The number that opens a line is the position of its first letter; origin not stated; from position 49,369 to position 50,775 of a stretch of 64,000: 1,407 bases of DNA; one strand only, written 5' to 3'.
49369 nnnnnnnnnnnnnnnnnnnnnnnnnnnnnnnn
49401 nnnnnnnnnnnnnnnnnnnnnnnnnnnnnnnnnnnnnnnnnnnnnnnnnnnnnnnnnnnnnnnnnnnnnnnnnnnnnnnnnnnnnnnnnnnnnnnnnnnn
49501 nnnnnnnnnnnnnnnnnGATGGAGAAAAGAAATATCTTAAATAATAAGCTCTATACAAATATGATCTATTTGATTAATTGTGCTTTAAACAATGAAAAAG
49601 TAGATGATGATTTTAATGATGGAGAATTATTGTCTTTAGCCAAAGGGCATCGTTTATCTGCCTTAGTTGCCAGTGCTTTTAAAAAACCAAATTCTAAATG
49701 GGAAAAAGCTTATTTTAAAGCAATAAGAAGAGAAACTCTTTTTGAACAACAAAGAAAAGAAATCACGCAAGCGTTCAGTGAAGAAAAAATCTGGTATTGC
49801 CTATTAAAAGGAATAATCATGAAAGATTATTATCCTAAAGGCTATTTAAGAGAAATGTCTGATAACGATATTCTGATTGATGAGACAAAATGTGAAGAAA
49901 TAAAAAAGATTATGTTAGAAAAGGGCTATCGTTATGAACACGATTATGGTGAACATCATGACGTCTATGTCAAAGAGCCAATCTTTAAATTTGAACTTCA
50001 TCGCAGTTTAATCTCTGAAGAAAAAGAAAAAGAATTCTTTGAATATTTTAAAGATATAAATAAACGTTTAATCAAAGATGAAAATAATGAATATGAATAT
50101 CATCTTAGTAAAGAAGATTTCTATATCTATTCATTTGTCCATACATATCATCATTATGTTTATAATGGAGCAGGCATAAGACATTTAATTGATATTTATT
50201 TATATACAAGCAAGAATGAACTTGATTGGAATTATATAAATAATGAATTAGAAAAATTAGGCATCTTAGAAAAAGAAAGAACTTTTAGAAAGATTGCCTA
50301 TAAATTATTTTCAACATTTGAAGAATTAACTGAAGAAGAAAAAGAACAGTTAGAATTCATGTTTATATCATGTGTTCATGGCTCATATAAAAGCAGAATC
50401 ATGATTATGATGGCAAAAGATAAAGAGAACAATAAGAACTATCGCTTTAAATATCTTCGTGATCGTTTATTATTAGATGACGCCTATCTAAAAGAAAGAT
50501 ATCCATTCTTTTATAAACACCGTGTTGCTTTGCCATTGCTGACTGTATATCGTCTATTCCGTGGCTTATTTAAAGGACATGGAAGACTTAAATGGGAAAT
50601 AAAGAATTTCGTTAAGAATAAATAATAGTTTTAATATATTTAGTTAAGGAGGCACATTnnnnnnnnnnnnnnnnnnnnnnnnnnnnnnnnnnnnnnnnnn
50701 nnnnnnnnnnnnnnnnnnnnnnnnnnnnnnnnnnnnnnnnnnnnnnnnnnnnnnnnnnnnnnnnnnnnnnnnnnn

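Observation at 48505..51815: PqqD-like / HPr-kinase-like / NTP_transf_5 cassette with no visible precursor, cyclase or radical-SAM partner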

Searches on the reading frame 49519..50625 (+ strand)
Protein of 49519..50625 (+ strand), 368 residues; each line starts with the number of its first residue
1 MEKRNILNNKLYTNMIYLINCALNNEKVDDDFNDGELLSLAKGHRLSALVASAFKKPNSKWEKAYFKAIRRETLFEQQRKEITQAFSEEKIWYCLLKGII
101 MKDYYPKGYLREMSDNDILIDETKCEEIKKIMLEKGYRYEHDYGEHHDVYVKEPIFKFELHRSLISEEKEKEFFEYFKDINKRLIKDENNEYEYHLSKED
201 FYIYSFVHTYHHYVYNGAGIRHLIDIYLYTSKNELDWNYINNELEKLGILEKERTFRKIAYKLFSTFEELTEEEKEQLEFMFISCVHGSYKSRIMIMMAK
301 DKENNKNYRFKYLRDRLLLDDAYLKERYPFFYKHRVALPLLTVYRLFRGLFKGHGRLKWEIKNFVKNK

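Call 3: search_protein_families(library=pfam, proteins=[window:49519-50625:+], max_evalue=1)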
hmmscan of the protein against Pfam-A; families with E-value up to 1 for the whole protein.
window:49519-50625:+ (368 aa): 1 family
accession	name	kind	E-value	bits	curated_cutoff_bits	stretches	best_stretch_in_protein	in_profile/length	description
PF14907.12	NTP_transf_5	-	9e-46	156.9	31.2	1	32-264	3-248/249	Uncharacterised nucleotidyltransferase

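Call 4: search_protein_families(library=ncbifam, proteins=[window:49519-50625:+], max_evalue=1)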
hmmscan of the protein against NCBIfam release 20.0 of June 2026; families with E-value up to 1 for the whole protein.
window:49519-50625:+ (368 aa): 1 family
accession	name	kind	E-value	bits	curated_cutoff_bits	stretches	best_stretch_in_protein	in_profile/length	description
TIGR03164.1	UHCUDC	equivalog_domain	0.044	13.9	96.25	1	262-308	91-137/157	2-oxo-4-hydroxy-4-carboxy-5-ureidoimidazoline decarboxylase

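Call 63: find_homologous_proteins(query=window:49519-50625:+, max_evalue=1e-20)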
Query window:49519-50625:+ (368 aa): 85 proteins with E <= 1e-20 among 4500 candidates.
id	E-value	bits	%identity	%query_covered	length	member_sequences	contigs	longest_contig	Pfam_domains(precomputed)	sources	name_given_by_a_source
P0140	1.6e-241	819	99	100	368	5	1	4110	PF14907.13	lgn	-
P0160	4.0e-112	393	52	98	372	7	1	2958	PF14907.13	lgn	-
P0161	2.0e-111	391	51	99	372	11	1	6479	PF14907.13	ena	-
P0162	2.7e-90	321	47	95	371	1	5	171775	PF14907.13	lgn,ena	-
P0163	3.2e-84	301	41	99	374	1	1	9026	PF14907.13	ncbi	-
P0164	4.7e-75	271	39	92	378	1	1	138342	PF14907.13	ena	-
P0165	4.9e-75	271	40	96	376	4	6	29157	PF14907.13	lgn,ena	-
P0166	6.2e-73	264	43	95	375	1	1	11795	PF14907.13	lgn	-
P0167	2.2e-71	259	40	92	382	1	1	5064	PF14907.13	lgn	-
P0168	4.7e-71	258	38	100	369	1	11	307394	PF14907.13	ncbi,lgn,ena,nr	ncbi:MAG: nucleotidyltransferase family protein [Ruminococcus sp.]|nr:nucleotidyltransferase family 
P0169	1.3e-70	257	38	95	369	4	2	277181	PF14907.13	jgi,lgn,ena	-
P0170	3.5e-70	255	40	95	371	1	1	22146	PF14907.13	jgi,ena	-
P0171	1.2e-69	253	41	86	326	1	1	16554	PF14907.13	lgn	-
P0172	1.7e-69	253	40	95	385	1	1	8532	PF14907.13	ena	-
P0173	4.9e-69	251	38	96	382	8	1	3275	PF14907.13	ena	-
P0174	2.4e-68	249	40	94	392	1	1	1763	PF14907.13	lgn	-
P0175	3.9e-68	248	38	97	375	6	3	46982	PF14907.13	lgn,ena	-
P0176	3.9e-68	248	39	96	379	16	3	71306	PF14907.13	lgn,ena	-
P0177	1.0e-67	247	37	96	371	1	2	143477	PF14907.13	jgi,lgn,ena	-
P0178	3.3e-67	245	39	97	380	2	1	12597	PF14907.13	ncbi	-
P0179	1.9e-66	243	38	97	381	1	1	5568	PF14907.13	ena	-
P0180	3.2e-66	242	39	98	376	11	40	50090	PF14907.13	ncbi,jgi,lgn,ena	-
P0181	3.4e-66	242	40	96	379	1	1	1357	PF14907.13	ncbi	-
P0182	8.3e-66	241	37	96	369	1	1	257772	PF14907.13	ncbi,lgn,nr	ncbi:Uncharacterised nucleotidyltransferase [Ruminococcaceae bacterium FB2012]|nr:Uncharacterised nu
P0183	3.8e-65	239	39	96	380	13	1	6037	PF14907.13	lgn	-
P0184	1.0e-64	237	39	91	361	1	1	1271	PF14907.13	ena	-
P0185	1.1e-64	237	36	95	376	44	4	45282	PF14907.13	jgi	-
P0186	1.3e-64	237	37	97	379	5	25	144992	PF14907.13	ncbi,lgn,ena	-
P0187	2.6e-64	236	39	96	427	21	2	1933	PF14907.13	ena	-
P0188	6.5e-64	235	39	90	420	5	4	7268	PF14907.13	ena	-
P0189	1.3e-63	234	38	93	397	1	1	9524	PF14907.13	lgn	-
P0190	2.5e-63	233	36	98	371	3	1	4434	PF14907.13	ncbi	-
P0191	3.6e-63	232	39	95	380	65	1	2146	PF14907.13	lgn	-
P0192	6.6e-63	231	41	89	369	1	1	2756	PF14907.13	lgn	-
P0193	1.3e-62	230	40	89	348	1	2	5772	PF14907.13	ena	-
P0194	1.9e-62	230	36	96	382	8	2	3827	PF14907.13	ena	-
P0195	5.0e-62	228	35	99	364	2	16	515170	PF14907.13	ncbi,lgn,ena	-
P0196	6.5e-62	228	39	92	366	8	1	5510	PF14907.13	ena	-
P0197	7.9e-62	228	36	96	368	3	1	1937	PF14907.13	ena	-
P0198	1.4e-60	224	35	93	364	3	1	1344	PF14907.13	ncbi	-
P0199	2.6e-60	223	36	97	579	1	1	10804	PF14907.13,PF04892.18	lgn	-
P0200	1.1e-59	221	36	95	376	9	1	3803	PF14907.13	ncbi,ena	-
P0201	1.2e-59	220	37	90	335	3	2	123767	PF14907.13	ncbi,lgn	-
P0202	1.7e-59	220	37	96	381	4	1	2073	PF14907.13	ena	-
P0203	3.0e-59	219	37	96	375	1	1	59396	PF14907.13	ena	-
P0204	4.4e-59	219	35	96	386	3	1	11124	PF14907.13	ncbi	-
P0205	2.8e-58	216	35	92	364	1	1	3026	PF14907.13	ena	-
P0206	4.8e-58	215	39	90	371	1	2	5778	PF14907.13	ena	-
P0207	5.8e-58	215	34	97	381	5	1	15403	PF14907.13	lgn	-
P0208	9.4e-57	211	34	95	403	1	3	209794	PF14907.13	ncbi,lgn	ncbi:MAG: nucleotidyltransferase family protein [Eubacterium sp.]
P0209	1.0e-56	211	34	95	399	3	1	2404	PF14907.13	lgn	-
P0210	1.5e-56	210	37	95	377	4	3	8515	PF14907.13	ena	-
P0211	5.4e-56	208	36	95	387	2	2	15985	PF14907.13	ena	-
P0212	5.7e-56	208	35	92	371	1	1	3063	PF14907.13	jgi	-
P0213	1.5e-55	207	36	96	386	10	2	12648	PF14907.13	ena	-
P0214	1.7e-55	207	38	96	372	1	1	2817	PF14907.13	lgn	-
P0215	3.5e-55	206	37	90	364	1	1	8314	PF14907.13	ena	-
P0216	4.1e-55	206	36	93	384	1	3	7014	PF14907.13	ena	-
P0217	4.3e-55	206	35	97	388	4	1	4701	PF14907.13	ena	-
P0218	4.2e-54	202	35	95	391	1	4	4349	PF14907.13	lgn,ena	-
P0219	2.8e-53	200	36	90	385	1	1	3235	PF14907.13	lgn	-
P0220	6.3e-53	198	35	95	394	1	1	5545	PF14907.13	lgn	-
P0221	8.1e-53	198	34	92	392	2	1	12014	PF14907.13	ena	-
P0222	1.2e-52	197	34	96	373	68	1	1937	PF14907.13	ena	-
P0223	5.2e-48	182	35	94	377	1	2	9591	PF14907.13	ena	-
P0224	1.3e-47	181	37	94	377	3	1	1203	PF14907.13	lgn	-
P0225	2.1e-46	177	32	95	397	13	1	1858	PF14907.13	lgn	-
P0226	5.1e-46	176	32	96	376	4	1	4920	PF14907.13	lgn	-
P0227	3.7e-45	173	34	96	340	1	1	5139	PF14907.13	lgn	-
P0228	2.0e-44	170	35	96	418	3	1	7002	PF14907.13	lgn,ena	-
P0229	2.4e-41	160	33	90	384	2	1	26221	PF14907.13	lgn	-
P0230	2.6e-41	160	36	71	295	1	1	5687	PF14907.13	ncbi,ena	-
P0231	1.5e-40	158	36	71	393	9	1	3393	PF14907.13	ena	-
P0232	6.7e-40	156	33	85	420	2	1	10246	PF14907.13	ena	-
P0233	2.6e-38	150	32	93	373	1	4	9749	PF14907.13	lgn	-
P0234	3.7e-38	150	30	95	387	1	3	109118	PF14907.13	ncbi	-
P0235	6.6e-38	149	33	84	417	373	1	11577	PF14907.13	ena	-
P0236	5.9e-36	143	31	92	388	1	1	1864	PF14907.13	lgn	-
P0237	8.3e-35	139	29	95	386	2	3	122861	PF14907.13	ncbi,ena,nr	ncbi:MAG: nucleotidyltransferase family protein [Lachnospiraceae bacterium]|nr:nucleotidyltransferas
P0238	5.1e-34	136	31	89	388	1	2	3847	PF14907.13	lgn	-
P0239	1.0e-32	132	30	97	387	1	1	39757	PF14907.13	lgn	-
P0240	5.8e-32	129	30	89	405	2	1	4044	PF14907.13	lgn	-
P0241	1.3e-31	128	29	92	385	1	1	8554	PF14907.13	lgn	-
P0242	4.6e-29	120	29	89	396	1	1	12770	PF14907.13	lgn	-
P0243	2.0e-26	111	29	87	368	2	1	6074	PF14907.13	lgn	-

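Call 64: find_encoding_contigs(protein=P0162, flank=10000, max_places=3)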
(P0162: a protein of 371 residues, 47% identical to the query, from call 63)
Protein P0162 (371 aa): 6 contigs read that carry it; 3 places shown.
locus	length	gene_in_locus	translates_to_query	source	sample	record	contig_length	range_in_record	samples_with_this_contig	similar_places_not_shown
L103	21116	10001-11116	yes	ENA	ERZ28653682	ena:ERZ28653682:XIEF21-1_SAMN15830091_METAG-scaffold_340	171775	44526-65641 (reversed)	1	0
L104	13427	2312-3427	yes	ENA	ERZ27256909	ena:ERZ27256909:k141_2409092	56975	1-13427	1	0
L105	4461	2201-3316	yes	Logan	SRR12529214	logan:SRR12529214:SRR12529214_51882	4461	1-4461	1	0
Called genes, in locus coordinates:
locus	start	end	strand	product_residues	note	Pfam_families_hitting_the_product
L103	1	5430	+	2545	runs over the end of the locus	PF00082:Peptidase_S8, PF02368:Big_2, PF22359:Big-like (weak), PF26918:Ig_Eae (faint), PF02368:Big_2, PF25390:WD40_RLD, PF00415:RCC1, PF00404:Dockerin_1, +2 more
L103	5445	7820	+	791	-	PF00963:Cohesin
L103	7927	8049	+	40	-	-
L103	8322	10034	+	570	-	PF00664:ABC_membrane, PF00005:ABC_tran, PF13304:AAA_21 (faint)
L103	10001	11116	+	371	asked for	PF14907:NTP_transf_5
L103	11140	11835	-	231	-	PF01791:DeoC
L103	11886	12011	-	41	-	-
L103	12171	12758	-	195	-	PF21349:RUBY_RBDX, PF02915:Rubrerythrin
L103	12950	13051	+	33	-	-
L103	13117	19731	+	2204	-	-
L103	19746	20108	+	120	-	-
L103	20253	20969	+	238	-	PF27840:ScmC (weak)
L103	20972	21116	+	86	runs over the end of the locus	PF05402:PqqD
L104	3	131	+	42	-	?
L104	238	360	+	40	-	-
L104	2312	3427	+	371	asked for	PF14907:NTP_transf_5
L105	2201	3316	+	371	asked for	PF14907:NTP_transf_5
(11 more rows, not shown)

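Call 77: predict_structure(alignment_id=A2)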
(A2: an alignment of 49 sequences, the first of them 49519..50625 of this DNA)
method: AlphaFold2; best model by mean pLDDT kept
length: 368 residues; sequences in the alignment: 49
mean_pLDDT: 92.4   pTM: 0.89
mean pLDDT of the five models: 92.4, 91.3, 91.1, 90.7, 90.0
residues with pLDDT >= 90: 287; 70-90: 68; 50-70: 8; < 50: 5
segments of 3 or more residues with pLDDT < 50: 1-5
pLDDT, mean of each block of 10 residues (from residue 1): 54 94 93 85 97 95 97 97 98 98 98 95 97 97 85 96 93 95 96 98 98 94 98 98 98 98 93 93 91 87 83 88 91 96 92 86 77
secondary structure, 60 per line:
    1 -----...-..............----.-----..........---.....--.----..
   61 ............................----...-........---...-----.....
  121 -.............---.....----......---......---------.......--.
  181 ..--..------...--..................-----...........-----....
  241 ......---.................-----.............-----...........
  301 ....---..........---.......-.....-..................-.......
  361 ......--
elements in order: H10-23 H34-43 H47-51 H59-88 E93-95 H97-104 E116-120 H122-134 E138-142 E147-152 E156-161 H171-177 E193-195 H198-215 H221-231 H237-246 H250-266 H272-284 H290-304 H308-317 H321-327 H329-333 H335-352 H354-366

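Call 79: fold_search(model_id=the predicted structure, library=pdb)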
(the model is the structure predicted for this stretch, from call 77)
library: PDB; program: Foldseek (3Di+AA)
matches with E <= 10: 206; with E <= 0.001: 0
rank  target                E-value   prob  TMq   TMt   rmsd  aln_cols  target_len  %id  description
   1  4fo1_A                5.6e-03  1.00  0.21  0.48   2.4        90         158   20  Crystal structure of lincosamide antibiotic adenylyltransferase LnuA, apo (released 2012-07-04)
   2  8an4_B                1.0e-02  1.00  0.26  0.47  12.9       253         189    9  MenT1 toxin (rv0078a) from Mycobacterium tuberculosis H37Rv (released 2023-08-02)
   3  5kqj_MODEL_1_A        1.5e-02  1.00  0.26  0.47  11.6       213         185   13  Solution Structure of Antibiotic-Resistance Factor ANT(2'')-Ia Reveals Substrate-Regulated Conformation Dynami (released 2017-07-12)
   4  4nkt_B                2.0e-02  0.69  0.23  0.26  14.8       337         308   11  Structure of Cid1 in complex with the UTP analog UMPNPP (released 2013-12-18)
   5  8an5_A                2.1e-02  0.99  0.27  0.47  12.1       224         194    9  MenAT1 toxin-antitoxin complex (rv0078a-rv0078b) from Mycobacterium tuberculosis H37Rv (released 2023-08-02)
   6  2ewr                  2.6e-02  0.99  0.26  0.51   6.2       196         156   17  Crystal structure of a putative nucleotidyltransferase (tm1012) from Thermotoga maritima at 1.60 A resolution (released 2005-12-06)
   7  4hx0                  3.3e-02  0.96  0.21  0.41  12.1       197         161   16  Crystal structure of a putative nucleotidyltransferase (TM1012) from Thermotoga maritima at 1.87 A resolution (released 2013-09-11)
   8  4wqk                  3.5e-02  0.99  0.26  0.52  10.7       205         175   10  Crystal structure of aminoglycoside nucleotidylyltransferase ANT(2")-Ia, apo form (released 2014-11-12)
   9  4ep7_A                3.5e-02  0.82  0.19  0.21  11.1       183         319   10  Functional implications from the Cid1 poly(U) polymerase crystal structure (released 2012-06-06)
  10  5uvd                  4.3e-02  0.99  0.32  0.49   6.5       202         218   16  Crystal structure of an antigenic nucleotidyltransferase-like protein from Paracoccidioides brasiliensis (released 2018-01-31)
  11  9gtz_B                4.3e-02  0.57  0.23  0.27  13.2       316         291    8  Xenopus tropicalis Interleukin Enhancer-Binding Factor 3 (ILF3) and Interleukin Enhancer-Binding Factor 2 (ILF2) heter (released 2026-04-08)
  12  8an4_A                5.3e-02  0.97  0.26  0.45  12.9       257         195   10  MenT1 toxin (rv0078a) from Mycobacterium tuberculosis H37Rv (released 2023-08-02)
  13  5cfu                  6.1e-02  0.99  0.27  0.54  11.3       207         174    9  Crystal Structure of ANT(2")-Ia in complex with adenylyl-2"-tobramycin (released 2016-07-20)
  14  2fcl                  7.1e-02  0.97  0.25  0.49   6.2       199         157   16  Crystal structure of a putative nucleotidyltransferase (tm1012) from Thermotoga maritima at 1.35 A resolution (released 2006-03-14)
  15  3jyy_B                8.3e-02  0.41  0.20  0.24  12.6       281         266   14  SeMet LinB complexed with PPi (released 2009-11-03)
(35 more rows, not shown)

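Call 82: search_protein_families(library=padloc, proteins=[window:49519-50625:+], max_evalue=0.01)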
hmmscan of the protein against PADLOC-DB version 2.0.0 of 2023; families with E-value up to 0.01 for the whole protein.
window:49519-50625:+ (368 aa): 0 families

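Call 83: search_solved_structures(query=A2, max_evalue=1)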
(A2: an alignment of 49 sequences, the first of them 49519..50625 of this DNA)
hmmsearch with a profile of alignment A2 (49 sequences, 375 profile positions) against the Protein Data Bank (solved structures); distinct sequences matched with E-value up to 1: 2.
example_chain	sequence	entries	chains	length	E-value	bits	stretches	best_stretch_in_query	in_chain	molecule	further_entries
4wh5_A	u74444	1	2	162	0.49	12.6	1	79-146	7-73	Lincosamide resistance protein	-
4fo1_A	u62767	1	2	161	0.53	12.5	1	79-146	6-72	Lincosamide resistance protein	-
